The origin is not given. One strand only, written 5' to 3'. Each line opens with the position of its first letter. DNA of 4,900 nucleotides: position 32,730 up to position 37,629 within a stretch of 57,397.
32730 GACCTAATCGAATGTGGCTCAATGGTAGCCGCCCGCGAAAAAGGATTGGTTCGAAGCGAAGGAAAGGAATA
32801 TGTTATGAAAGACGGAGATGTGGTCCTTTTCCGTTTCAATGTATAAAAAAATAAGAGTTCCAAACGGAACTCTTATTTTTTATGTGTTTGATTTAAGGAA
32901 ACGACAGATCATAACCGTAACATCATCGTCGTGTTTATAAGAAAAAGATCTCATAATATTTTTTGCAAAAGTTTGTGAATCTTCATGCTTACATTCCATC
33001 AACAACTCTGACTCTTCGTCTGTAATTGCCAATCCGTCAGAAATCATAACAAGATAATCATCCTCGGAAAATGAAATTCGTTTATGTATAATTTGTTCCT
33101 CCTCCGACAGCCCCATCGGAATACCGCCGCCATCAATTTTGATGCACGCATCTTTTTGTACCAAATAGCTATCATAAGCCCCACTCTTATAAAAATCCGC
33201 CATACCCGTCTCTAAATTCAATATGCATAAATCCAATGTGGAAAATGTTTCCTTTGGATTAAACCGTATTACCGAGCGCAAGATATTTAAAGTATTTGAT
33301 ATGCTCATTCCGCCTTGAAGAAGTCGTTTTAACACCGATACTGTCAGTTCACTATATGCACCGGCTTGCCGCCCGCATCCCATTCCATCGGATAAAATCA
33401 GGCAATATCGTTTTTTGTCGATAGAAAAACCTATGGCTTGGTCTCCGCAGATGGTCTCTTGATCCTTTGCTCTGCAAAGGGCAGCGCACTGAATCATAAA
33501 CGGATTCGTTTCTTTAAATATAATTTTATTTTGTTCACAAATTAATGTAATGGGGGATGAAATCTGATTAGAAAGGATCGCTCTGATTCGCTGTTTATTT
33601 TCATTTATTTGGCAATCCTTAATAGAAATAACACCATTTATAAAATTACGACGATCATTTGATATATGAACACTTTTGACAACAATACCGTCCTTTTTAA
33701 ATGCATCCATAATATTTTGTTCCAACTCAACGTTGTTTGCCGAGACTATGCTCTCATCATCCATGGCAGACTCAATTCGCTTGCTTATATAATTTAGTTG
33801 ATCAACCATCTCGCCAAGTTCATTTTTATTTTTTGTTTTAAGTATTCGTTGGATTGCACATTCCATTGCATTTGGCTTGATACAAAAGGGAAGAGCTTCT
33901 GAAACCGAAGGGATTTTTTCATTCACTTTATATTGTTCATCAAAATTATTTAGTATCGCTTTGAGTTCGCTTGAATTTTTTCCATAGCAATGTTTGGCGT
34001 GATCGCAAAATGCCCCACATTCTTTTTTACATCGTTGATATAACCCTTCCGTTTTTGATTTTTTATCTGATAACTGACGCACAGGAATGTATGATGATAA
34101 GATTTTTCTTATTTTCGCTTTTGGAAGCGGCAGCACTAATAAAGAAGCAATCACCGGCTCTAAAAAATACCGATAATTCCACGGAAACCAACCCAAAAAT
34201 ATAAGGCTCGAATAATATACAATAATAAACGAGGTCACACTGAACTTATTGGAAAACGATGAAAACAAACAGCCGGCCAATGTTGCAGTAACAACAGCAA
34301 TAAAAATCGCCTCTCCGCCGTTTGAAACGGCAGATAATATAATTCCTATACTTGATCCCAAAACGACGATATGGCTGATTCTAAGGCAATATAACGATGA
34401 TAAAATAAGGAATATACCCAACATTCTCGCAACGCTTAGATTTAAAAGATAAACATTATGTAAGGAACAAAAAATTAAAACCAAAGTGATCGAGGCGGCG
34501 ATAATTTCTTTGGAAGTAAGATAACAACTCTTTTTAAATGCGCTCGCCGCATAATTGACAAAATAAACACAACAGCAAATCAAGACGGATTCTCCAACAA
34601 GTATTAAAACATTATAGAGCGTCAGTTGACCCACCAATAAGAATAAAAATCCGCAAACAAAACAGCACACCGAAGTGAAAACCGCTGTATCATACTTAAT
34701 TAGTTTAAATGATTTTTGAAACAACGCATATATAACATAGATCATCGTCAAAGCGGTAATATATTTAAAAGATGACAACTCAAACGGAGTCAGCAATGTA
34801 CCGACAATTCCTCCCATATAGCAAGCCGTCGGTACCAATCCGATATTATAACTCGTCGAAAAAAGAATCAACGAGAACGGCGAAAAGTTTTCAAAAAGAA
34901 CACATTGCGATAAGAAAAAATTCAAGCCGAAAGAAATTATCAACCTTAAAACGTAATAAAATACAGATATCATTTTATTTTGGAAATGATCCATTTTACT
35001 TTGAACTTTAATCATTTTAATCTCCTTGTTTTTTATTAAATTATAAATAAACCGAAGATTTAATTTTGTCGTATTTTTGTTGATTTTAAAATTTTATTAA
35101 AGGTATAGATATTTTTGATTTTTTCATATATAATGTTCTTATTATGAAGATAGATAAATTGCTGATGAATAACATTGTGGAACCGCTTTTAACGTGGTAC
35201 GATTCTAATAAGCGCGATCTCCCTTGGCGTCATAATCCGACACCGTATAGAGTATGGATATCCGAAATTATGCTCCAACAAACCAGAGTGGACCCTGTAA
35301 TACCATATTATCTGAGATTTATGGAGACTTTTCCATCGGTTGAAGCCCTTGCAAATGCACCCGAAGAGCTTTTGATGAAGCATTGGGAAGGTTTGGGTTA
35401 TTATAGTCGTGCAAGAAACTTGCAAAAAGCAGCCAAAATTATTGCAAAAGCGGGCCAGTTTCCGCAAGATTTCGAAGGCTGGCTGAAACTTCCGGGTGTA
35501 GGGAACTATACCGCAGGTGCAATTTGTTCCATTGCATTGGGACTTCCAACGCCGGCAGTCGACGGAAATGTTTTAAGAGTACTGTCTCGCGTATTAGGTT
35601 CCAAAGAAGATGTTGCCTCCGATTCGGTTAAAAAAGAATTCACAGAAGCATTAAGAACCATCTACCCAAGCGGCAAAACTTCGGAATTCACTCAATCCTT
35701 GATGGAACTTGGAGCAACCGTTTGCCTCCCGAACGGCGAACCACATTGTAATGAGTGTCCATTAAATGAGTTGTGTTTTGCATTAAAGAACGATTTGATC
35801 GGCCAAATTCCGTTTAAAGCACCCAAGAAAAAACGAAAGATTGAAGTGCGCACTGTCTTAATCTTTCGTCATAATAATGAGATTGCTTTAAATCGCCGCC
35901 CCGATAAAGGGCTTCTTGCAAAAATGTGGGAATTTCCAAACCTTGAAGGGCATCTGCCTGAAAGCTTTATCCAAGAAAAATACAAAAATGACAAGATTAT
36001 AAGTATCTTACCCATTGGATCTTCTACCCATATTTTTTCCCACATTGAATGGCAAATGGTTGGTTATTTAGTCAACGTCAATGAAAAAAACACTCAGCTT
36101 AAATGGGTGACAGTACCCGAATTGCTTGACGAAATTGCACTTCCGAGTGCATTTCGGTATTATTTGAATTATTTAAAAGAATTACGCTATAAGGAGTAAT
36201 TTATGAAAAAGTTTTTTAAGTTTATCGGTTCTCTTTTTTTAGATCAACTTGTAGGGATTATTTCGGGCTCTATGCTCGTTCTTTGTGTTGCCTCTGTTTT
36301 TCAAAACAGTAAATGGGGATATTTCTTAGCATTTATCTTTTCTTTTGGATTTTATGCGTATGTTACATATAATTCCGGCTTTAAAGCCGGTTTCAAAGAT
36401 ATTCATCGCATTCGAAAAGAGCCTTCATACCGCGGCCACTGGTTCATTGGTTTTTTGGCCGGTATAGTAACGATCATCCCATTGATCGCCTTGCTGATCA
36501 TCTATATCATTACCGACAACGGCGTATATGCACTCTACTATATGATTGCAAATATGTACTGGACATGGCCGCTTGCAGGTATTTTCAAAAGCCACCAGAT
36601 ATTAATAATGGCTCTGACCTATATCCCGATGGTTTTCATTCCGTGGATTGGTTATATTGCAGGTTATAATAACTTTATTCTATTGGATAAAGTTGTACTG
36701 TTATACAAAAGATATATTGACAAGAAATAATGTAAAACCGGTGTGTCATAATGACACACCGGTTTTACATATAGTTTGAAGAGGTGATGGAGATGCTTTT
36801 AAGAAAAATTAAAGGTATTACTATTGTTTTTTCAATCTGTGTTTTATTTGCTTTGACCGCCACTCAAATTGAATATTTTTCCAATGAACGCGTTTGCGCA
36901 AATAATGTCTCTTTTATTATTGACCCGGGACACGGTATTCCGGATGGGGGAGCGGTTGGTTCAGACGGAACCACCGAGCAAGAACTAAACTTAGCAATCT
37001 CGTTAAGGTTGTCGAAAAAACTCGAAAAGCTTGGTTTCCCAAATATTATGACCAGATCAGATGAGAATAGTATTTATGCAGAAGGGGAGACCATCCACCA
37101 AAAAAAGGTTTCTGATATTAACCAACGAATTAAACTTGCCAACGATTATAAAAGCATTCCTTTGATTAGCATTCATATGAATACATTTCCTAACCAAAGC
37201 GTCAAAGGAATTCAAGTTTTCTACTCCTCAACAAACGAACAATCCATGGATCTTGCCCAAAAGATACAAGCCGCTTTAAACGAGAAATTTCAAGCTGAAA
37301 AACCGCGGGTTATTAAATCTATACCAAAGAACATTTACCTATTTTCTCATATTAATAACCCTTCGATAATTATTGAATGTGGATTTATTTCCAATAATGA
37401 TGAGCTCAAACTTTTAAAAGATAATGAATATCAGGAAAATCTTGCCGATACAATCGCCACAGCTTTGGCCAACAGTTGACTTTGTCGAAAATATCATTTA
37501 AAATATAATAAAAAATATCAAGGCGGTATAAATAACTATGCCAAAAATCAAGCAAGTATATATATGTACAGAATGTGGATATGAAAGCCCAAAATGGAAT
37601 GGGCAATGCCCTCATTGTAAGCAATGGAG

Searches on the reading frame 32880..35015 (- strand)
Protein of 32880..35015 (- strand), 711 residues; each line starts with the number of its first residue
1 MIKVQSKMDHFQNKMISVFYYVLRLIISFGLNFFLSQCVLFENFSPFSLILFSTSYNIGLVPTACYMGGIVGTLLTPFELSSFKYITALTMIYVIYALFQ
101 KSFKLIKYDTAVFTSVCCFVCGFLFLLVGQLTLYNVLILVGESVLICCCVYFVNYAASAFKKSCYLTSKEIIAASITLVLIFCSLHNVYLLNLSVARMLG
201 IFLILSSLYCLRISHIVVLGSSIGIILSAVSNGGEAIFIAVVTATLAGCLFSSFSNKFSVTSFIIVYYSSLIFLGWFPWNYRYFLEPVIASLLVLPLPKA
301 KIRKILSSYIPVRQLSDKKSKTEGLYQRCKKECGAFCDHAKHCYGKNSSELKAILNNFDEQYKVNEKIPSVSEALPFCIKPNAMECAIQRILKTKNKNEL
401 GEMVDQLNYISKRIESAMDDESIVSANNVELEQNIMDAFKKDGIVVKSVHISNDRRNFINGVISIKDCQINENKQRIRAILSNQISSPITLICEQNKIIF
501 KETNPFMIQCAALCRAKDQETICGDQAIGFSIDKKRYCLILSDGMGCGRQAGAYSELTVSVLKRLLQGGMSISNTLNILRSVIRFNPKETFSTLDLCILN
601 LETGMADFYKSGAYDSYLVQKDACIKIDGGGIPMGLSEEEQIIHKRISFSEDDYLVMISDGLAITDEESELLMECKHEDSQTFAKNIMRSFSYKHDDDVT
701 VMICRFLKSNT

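Call 24: search_protein_families(library=pfam, proteins=[window:32880-35015:-], max_evalue=0.0001)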
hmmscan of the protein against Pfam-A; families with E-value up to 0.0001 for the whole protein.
window:32880-35015:- (711 aa): 1 family
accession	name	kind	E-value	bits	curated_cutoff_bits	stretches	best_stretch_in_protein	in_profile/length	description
PF07228.17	SpoIIE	-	4.3e-21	76.2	25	1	534-706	2-191/192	Stage II sporulation protein E (SpoIIE)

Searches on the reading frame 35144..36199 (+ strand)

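Call 24: search_protein_families(library=pfam, proteins=[window:35144-36199:+], max_evalue=0.0001)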
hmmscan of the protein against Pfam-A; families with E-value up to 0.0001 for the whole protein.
window:35144-36199:+ (351 aa): 3 families
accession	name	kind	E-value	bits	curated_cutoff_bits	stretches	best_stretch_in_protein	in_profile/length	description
PF14815.12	NUDIX_4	-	5.6e-25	87.8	35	1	238-342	2-112/113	NUDIX domain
PF00730.31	HhH-GPD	-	3.1e-23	82.6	26.2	1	39-170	1-106/108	HhH-GPD superfamily base excision DNA repair protein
PF00633.29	HHH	-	1.1e-05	25.5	24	1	104-130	4-30/30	Helix-hairpin-helix motif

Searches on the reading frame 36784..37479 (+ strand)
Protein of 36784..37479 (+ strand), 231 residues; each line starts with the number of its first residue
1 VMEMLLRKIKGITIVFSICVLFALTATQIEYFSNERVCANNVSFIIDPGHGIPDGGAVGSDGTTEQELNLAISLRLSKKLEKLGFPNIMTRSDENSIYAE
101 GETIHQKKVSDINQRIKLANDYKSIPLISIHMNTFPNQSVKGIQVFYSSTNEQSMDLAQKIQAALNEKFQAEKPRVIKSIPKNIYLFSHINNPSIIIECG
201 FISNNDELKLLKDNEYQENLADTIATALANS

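Call 24: search_protein_families(library=pfam, proteins=[window:36784-37479:+], max_evalue=0.0001)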
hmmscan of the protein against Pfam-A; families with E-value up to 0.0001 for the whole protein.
window:36784-37479:+ (231 aa): 1 family
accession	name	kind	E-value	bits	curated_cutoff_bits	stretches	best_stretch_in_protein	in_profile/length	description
PF01520.23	Amidase_3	-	6.1e-45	153.8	27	1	45-230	2-174/174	N-acetylmuramoyl-L-alanine amidase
